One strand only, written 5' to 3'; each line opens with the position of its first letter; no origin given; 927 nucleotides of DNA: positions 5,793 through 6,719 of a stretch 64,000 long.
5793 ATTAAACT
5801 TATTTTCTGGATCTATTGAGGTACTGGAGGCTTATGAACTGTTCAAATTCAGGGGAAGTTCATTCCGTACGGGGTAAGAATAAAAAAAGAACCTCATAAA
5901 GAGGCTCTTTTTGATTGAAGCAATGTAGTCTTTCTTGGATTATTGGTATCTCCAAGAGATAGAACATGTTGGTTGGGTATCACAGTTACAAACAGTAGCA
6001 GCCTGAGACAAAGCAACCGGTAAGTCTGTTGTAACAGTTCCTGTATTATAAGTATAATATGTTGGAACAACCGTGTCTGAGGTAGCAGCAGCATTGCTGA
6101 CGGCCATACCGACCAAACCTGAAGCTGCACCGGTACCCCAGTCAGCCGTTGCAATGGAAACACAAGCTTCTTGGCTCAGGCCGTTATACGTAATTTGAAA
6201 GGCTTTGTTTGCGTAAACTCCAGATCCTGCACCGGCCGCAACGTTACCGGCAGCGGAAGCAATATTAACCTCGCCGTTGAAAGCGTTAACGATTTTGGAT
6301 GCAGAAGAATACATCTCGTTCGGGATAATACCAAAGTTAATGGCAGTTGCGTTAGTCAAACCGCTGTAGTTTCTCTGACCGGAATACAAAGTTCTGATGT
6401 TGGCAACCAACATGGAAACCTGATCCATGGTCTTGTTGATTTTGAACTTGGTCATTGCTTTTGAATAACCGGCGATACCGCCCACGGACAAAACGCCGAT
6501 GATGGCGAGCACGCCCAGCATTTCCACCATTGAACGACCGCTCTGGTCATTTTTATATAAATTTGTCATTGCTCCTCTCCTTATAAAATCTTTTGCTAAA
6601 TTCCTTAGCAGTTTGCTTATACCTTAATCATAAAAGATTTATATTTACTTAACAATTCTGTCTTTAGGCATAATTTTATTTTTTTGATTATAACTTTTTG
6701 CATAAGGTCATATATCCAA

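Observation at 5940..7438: Tandem pilin genes with identical 5' ~300 bp and divergent 3' halves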

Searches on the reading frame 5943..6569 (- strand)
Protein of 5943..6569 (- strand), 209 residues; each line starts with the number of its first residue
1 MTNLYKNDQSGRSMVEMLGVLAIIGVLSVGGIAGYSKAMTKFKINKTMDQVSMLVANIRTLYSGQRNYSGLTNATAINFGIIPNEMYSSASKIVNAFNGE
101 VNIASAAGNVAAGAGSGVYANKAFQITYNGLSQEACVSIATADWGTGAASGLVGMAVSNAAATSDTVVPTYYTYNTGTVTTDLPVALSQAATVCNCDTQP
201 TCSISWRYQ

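Call 7: search_protein_families(library=pfam, proteins=[window:5943-6569:-], max_evalue=0.1)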
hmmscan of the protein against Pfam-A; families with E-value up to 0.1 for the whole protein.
window:5943-6569:- (209 aa): 4 families
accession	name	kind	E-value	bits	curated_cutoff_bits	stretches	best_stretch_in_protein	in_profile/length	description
PF08805.16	PilS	-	2.1e-15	57.4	22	1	44-197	4-128/138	PilS N terminal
PF05307.16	Bundlin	-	2.1e-12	47.9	22.3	1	40-179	5-120/151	Bundlin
PF07963.17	N_methyl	-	0.0066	16.4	21.2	1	7-30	2-25/27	Prokaryotic N-terminal methylation motif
PF21819.3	DUF6885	-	0.062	12.8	27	1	102-200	43-141/251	Family of unknown function (DUF6885)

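Call 9: find_homologous_proteins(query=window:5943-6569:-)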
Query window:5943-6569:- (209 aa): 7994 proteins with E <= 0.001 among 8000 candidates; the best 120 are listed.
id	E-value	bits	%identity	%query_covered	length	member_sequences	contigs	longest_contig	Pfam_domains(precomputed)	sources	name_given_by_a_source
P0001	2.3e-121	421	95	100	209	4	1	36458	PF05307.17,PF08805.17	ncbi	ncbi:MAG: type 4 pilus major pilin [Alphaproteobacteria bacterium]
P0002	9.4e-110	383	88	100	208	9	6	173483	PF05307.17,PF08805.17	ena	-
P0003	1.9e-103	362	84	100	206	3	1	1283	PF05307.17,PF08805.17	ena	-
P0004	1.1e-101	356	80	100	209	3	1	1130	PF05307.17,PF08805.17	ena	-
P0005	1.3e-92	327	75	100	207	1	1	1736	PF05307.17,PF08805.17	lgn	-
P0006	1.2e-89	317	73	100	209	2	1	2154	PF05307.17,PF08805.17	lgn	-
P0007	2.9e-88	313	73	100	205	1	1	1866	PF05307.17,PF08805.17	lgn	-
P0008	5.4e-88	312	71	100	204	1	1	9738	PF05307.17,PF08805.17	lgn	-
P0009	6.7e-88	312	70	100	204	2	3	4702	PF05307.17,PF08805.17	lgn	-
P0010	9.7e-88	311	73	100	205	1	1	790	PF05307.17,PF08805.17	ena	-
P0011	8.0e-87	308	74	100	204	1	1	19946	PF05307.17,PF08805.17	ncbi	-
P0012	2.8e-86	306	73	100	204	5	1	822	PF05307.17,PF08805.17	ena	-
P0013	3.9e-86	306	73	100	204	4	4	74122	PF05307.17,PF08805.17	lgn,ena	-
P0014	6.4e-86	305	72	100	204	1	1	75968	PF05307.17,PF08805.17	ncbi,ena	-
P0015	7.6e-66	240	62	100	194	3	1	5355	PF05307.17,PF08805.17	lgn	-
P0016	4.8e-65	237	64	100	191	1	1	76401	PF05307.17,PF08805.17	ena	-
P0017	1.3e-64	236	64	100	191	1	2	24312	PF05307.17,PF08805.17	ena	-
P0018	1.8e-64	235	58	100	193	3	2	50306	PF05307.17,PF08805.17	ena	-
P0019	3.1e-64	234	60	100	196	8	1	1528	PF05307.17,PF08805.17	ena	-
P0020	4.2e-64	234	63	100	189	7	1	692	PF05307.17,PF08805.17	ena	-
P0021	6.6e-64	233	64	100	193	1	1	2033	PF05307.17,PF08805.17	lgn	-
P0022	7.3e-64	233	65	100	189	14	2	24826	PF05307.17,PF08805.17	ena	-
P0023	8.3e-64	233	64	100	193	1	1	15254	PF05307.17,PF08805.17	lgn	-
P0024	1.4e-63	232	64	100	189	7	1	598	PF05307.17,PF08805.17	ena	-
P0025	1.9e-63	232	63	100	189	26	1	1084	PF05307.17,PF08805.17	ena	-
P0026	2.5e-63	231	63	100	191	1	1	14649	PF05307.17,PF08805.17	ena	-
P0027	4.5e-63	231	63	100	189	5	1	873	PF05307.17,PF08805.17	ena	-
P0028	5.5e-63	230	63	100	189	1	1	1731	PF05307.17,PF08805.17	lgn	-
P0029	7.6e-63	230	63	100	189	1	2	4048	PF05307.17,PF08805.17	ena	-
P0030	1.1e-62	229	62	100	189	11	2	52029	PF05307.17,PF08805.17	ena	-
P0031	1.3e-62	229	63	100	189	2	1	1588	PF05307.17,PF08805.17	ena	-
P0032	1.7e-62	229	63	100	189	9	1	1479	PF05307.17,PF08805.17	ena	-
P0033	2.0e-62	229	63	100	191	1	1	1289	PF05307.17,PF08805.17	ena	-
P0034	2.5e-62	228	63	100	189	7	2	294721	PF05307.17,PF08805.17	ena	-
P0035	2.5e-62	228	63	100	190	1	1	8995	PF05307.17,PF08805.17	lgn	-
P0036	2.8e-62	228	62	100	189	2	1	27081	PF05307.17,PF08805.17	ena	-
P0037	3.0e-62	228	62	100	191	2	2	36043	PF05307.17,PF08805.17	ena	-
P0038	3.1e-62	228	60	100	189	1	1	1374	PF05307.17,PF08805.17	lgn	-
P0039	3.8e-62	228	58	100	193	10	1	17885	PF05307.17,PF08805.17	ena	-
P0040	4.5e-62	227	62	100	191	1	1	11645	PF05307.17,PF08805.17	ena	-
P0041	6.1e-62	227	62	100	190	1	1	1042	PF05307.17,PF08805.17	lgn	-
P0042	6.2e-62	227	63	100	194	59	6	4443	PF05307.17,PF08805.17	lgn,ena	-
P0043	7.2e-62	227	63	100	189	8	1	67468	PF05307.17,PF08805.17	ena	-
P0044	7.3e-62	227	63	100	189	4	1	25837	PF05307.17,PF08805.17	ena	-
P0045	8.1e-62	227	60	97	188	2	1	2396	PF05307.17,PF08805.17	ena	-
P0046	1.0e-61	226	58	100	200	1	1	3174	PF05307.17,PF08805.17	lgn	-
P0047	1.2e-61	226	59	100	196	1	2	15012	PF05307.17,PF08805.17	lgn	-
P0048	1.8e-61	225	62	100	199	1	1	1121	PF05307.17,PF08805.17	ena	-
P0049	1.8e-61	225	63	100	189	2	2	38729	PF05307.17,PF08805.17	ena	-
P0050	1.9e-61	225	62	100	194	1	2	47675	PF05307.17,PF08805.17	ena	-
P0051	2.1e-61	225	62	100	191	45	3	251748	PF05307.17,PF08805.17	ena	-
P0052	2.3e-61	225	62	100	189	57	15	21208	PF05307.17,PF08805.17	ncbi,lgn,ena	-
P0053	2.7e-61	225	62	100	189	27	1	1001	PF05307.17,PF08805.17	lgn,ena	-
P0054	2.8e-61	225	61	100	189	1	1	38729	PF05307.17,PF08805.17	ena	-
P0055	3.9e-61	224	63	100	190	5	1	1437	PF05307.17,PF08805.17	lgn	-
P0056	4.0e-61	224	58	100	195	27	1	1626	PF05307.17,PF08805.17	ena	-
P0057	4.3e-61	224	63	100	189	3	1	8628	PF05307.17,PF08805.17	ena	-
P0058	4.8e-61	224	62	100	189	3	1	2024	PF05307.17,PF08805.17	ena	-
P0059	5.2e-61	224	61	100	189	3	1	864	PF05307.17,PF08805.17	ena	-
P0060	4.4e-60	221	62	100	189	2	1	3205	PF05307.17,PF08805.17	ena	-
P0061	4.5e-60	221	62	100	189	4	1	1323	PF05307.17,PF08805.17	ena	-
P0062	8.5e-60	220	60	98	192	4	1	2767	PF05307.17,PF08805.17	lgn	-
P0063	1.1e-59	220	61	100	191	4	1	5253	PF05307.17,PF08805.17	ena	-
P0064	1.3e-59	219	62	100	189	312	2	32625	PF05307.17,PF08805.17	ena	-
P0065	1.5e-59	219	60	100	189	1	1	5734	PF05307.17,PF08805.17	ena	-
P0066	1.9e-59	219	62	100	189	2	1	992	PF05307.17,PF08805.17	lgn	-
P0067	2.2e-59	219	59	100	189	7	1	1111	PF05307.17,PF08805.17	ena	-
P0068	2.8e-59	218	59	100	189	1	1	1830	PF05307.17,PF08805.17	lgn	-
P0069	2.9e-59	218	60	97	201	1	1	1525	PF05307.17,PF08805.17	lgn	-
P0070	3.6e-59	218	60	100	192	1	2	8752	PF05307.17,PF08805.17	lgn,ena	-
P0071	3.8e-59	218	59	100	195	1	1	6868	PF05307.17,PF08805.17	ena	-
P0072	6.4e-59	217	56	100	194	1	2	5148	PF05307.17,PF08805.17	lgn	-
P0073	1.2e-58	216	59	97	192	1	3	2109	PF05307.17,PF08805.17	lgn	-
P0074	1.5e-58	216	57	97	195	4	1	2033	PF05307.17,PF08805.17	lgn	-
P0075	1.7e-58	216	57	100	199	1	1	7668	PF05307.17,PF08805.17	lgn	-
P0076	6.0e-58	214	57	100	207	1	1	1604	PF05307.17,PF08805.17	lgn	-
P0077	1.6e-57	213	59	96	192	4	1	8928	PF05307.17,PF08805.17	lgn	-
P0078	1.9e-57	212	56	100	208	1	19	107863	PF05307.17,PF08805.17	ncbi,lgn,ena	-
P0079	2.8e-57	212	55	100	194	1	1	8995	PF05307.17,PF08805.17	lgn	-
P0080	3.9e-57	211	55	100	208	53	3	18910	PF05307.17,PF08805.17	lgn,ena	-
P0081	4.2e-57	211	56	100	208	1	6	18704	PF05307.17,PF08805.17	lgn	-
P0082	4.6e-57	211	56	100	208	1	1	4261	PF05307.17,PF08805.17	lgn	-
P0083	5.2e-57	211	58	97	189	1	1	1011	PF05307.17,PF08805.17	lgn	-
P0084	6.7e-57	210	59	96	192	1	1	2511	PF05307.17,PF08805.17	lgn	-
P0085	3.6e-56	208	55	96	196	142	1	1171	PF05307.17,PF08805.17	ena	-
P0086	7.3e-56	207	57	100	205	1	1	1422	PF05307.17,PF08805.17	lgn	-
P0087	9.2e-56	207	51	100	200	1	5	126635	PF05307.17,PF08805.17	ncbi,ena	-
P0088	9.5e-56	207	51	100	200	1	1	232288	PF05307.17,PF08805.17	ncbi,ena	-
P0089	1.2e-55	206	52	98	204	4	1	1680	PF05307.17,PF08805.17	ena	-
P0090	2.0e-55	206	56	98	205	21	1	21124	PF05307.17,PF08805.17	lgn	-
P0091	2.1e-55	206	57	93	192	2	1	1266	PF05307.17,PF08805.17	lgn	-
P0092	2.3e-55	205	56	99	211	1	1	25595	PF05307.17,PF08805.17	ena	-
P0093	2.4e-55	205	56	98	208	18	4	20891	PF05307.17,PF08805.17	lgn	-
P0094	3.1e-55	205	59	100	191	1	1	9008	PF05307.17,PF08805.17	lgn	-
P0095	3.8e-55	205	54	96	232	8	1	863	PF05307.17,PF08805.17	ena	-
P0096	5.1e-55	204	56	98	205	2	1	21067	PF05307.17,PF08805.17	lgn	-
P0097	6.7e-55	204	56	100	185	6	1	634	PF05307.17,PF08805.17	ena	-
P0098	1.2e-54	203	55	96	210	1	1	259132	PF05307.17,PF08805.17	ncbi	-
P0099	1.5e-54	203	57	99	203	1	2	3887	PF05307.17,PF08805.17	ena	-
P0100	1.5e-54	203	55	99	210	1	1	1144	PF05307.17,PF08805.17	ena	-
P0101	1.6e-54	203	53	100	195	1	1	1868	PF05307.17,PF08805.17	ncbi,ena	-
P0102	2.1e-54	202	52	98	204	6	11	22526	PF05307.17,PF08805.17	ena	-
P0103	2.4e-54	202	62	93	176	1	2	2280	PF05307.17,PF08805.17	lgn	-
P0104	2.4e-54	202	55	98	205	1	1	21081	PF05307.17,PF08805.17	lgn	-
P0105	2.5e-54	202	56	100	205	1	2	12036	PF05307.17,PF08805.17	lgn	-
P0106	3.2e-54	202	57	100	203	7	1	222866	PF05307.17,PF08805.17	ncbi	-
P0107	3.6e-54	202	54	96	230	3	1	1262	PF05307.17,PF08805.17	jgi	jgi:Tfp pilus assembly protein PilE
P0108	4.0e-54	201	53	99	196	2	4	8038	PF05307.17,PF08805.17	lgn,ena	-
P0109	4.1e-54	201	54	98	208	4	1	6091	PF05307.17,PF08805.17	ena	-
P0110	4.2e-54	201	55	100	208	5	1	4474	PF05307.17,PF08805.17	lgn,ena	-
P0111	4.2e-54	201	56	98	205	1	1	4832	PF05307.17,PF08805.17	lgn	-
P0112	4.4e-54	201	55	98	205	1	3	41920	PF05307.17,PF08805.17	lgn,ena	-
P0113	4.4e-54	201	57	99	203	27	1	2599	PF05307.17,PF08805.17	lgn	-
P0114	4.9e-54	201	55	98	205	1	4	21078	PF05307.17,PF08805.17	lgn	-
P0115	5.2e-54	201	55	98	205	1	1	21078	PF05307.17,PF08805.17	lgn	-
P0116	5.3e-54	201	53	98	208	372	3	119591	PF05307.17,PF08805.17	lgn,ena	-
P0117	5.9e-54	201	54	100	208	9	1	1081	PF05307.17,PF08805.17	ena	-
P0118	6.6e-54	201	59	100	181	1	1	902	PF05307.17,PF08805.17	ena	-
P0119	7.2e-54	201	55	99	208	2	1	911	PF05307.17,PF08805.17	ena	-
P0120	8.2e-54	200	51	96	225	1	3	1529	PF05307.17,PF08805.17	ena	-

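Call 11: find_encoding_contigs(protein=P0001, flank=10000, max_places=3)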
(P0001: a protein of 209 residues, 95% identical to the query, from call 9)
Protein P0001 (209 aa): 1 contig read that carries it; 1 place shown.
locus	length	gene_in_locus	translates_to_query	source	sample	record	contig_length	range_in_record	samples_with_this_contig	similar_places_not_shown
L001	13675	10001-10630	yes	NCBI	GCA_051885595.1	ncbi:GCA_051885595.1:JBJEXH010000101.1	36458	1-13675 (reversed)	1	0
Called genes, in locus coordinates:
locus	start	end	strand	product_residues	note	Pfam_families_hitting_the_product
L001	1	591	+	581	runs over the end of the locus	-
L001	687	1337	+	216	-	PF10671:TcpQ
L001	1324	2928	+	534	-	PF00263:Secretin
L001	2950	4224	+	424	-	PF06864:PAP_PilO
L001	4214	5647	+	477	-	-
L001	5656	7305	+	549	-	PF00437:T2SSE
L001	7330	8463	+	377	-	PF00482:T2SSF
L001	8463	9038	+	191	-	PF05307:Bundlin (weak)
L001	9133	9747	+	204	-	PF05307:Bundlin, PF08805:PilS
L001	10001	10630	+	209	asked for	PF05307:Bundlin, PF08805:PilS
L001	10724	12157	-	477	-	PF00884:Sulfatase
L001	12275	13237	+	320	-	PF00437:T2SSE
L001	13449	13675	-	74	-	PF00156:Pribosyltran (weak)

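Call 12: find_encoding_contigs(protein=P0002, flank=10000, max_places=4)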
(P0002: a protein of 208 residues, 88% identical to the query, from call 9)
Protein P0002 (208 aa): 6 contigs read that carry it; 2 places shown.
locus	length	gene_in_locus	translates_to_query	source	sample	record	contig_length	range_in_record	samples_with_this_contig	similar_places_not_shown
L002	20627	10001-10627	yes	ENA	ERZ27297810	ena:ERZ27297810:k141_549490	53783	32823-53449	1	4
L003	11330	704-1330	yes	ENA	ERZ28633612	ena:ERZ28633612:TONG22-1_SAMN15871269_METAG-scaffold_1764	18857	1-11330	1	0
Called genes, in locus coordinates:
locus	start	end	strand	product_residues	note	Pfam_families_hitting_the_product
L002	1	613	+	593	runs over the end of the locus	-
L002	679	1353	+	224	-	PF10671:TcpQ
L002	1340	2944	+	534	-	PF00263:Secretin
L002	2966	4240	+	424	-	PF06864:PAP_PilO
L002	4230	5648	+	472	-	-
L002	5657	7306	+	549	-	PF00437:T2SSE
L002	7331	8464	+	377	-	PF00482:T2SSF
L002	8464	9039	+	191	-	PF05307:Bundlin (weak)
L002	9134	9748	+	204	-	PF05307:Bundlin, PF08805:PilS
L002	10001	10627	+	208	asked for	PF05307:Bundlin, PF08805:PilS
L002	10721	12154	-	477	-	PF00884:Sulfatase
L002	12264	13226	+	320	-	PF00437:T2SSE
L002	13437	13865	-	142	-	PF00156:Pribosyltran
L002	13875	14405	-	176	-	PF00578:AhpC-TSA, PF08534:Redoxin, PF13098:Thioredoxin_2 (weak), PF13905:Thioredoxin_8 (weak)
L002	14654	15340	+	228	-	PF00092:VWA (weak)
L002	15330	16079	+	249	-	PF13672:PP2C_2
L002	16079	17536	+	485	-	PF00069:Pkinase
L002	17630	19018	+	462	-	PF03060:NMO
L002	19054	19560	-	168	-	PF06347:SH3_4, PF08239:SH3_3 (faint)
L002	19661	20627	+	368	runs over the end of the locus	PF01546:Peptidase_M20, PF07687:M20_dimer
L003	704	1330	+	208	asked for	PF05307:Bundlin, PF08805:PilS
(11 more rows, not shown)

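Call 18: find_related_loci(query=A2, collection=genome_contigs, flank=6000)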
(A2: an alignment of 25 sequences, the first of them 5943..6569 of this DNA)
Query A2 (209 aa) in genome_contigs; peptide patterns used: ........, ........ (x = any residue, [..] = any of these).
600 stretches matched a pattern (row limit reached: there are more); 584 encode a relative of the query (tblastn E <= 1e-3); the best 80 are kept; 80 distinct loci.
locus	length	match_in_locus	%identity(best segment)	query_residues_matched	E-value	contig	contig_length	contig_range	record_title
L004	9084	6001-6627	94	1-209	6e-121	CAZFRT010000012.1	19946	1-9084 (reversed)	MAG TPA_asm: uncultured Azospirillum sp. isolate SRP199465_co1_102 genome assembly, contig: NODE_7231_length_19946_cov_6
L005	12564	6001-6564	63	1-208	5e-71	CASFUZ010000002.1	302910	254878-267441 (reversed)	uncultured proteobacterium isolate O15_L1_384384_idba_bin.74 genome assembly, contig: O15_L1_384384_idba_bin.74.fa_scaff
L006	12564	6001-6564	63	1-208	1e-69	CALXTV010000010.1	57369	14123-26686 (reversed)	MAG: uncultured Alphaproteobacteria bacterium isolate BRZ_LG__bin14 genome assembly, contig: BRZ_LG__NODE_713_length_573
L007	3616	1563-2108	53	3-208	5e-63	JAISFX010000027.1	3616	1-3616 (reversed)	MAG: Lactobacillus sp. isolate Gx485_bin7 k119_5918356, whole genome shotgun sequence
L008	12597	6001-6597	50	1-208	2e-59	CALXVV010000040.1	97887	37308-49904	MAG: uncultured Alphaproteobacteria bacterium isolate E04__bin378 genome assembly, contig: E04__k127_2986412, whole geno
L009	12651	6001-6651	50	1-208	8e-59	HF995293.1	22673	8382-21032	Proteobacteria bacterium CAG:495 genomic scaffold, scf84, whole genome shotgun sequence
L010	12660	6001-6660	49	4-208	8e-60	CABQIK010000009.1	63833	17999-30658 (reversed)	MAG TPA_asm: uncultured Alphaproteobacteria bacterium isolate MGYG-HGUT-00610 genome assembly, contig: GUT_GENOME018669_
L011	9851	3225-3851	49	4-208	2e-58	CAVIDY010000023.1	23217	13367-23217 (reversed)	Bacteroidaceae bacterium isolate H07635-L1_cleanbin_000017 genome assembly, contig: Spades_H07635-L1_contig_1113, whole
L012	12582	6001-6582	52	1-208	2e-58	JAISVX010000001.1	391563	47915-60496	MAG: Lactobacillaceae bacterium isolate Mx356_bin52 k119_1325285, whole genome shotgun sequence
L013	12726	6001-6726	46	1-208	6e-58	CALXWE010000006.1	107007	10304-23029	MAG: uncultured Alphaproteobacteria bacterium isolate BRZ_SP__bin53 genome assembly, contig: BRZ_SP__NODE_172_length_107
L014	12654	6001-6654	49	9-208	5e-58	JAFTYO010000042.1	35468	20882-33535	MAG: Alphaproteobacteria bacterium isolate RGIG4267 Roe_deer_Colon.Co__c1803549, whole genome shotgun sequence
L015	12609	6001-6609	50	1-208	1e-57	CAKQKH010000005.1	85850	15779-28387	MAG: uncultured Alphaproteobacteria bacterium isolate REFINED_METABAT215_TOP10_CONTIGS_1500_ASSEMBLY_K77_MERGED__Hadza_M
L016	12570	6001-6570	54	1-197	2e-57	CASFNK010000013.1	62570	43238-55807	uncultured proteobacterium isolate SI.B29.metabat-bins.91 genome assembly, contig: SI.B29.metabat-bins.91.fa_k141_52286,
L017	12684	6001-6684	47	8-208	5e-57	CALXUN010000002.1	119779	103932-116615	MAG: uncultured Alphaproteobacteria bacterium isolate BRZ_FB__bin86 genome assembly, contig: BRZ_FB__NODE_169_length_119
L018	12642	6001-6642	46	1-208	2e-56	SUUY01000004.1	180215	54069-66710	MAG: Alphaproteobacteria bacterium isolate SIG58 NODE_1372_length_180215_cov_11.433621, whole genome shotgun sequence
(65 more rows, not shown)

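Call 27: search_solved_structures(query=window:5943-6569:-, max_evalue=1, show_alignments=1)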
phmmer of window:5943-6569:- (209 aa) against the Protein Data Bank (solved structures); distinct sequences matched with E-value up to 1: 9.
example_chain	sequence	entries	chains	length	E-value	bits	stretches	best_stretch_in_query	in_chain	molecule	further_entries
1zwt_A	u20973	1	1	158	2.8e-08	37.2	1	45-157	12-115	Major structural subunit of bundle-forming pilus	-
8uhf_A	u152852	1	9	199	0.00038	23.7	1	14-142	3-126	Toxin co-regulated pilin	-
8tj2_C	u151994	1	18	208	0.0034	20.6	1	14-135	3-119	Type IV major pilin protein PilA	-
2wq4_A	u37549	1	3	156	0.1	15.8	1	52-151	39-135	LECTIN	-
8tob_GA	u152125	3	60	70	0.13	15.4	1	14-61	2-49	Fimbrial protein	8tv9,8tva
1q5f_A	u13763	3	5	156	0.14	15.3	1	71-164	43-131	PilS | Prepilin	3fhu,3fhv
6tid_AAA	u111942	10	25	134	0.24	14.6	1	52-147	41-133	Lectin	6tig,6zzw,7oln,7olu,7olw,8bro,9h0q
9kpq_A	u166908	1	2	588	0.43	13.8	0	71-146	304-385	1-deoxy-D-xylulose-5-phosphate synthase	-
1oqv_A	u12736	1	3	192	0.94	12.7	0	44-142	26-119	toxin-coregulated pilus subunit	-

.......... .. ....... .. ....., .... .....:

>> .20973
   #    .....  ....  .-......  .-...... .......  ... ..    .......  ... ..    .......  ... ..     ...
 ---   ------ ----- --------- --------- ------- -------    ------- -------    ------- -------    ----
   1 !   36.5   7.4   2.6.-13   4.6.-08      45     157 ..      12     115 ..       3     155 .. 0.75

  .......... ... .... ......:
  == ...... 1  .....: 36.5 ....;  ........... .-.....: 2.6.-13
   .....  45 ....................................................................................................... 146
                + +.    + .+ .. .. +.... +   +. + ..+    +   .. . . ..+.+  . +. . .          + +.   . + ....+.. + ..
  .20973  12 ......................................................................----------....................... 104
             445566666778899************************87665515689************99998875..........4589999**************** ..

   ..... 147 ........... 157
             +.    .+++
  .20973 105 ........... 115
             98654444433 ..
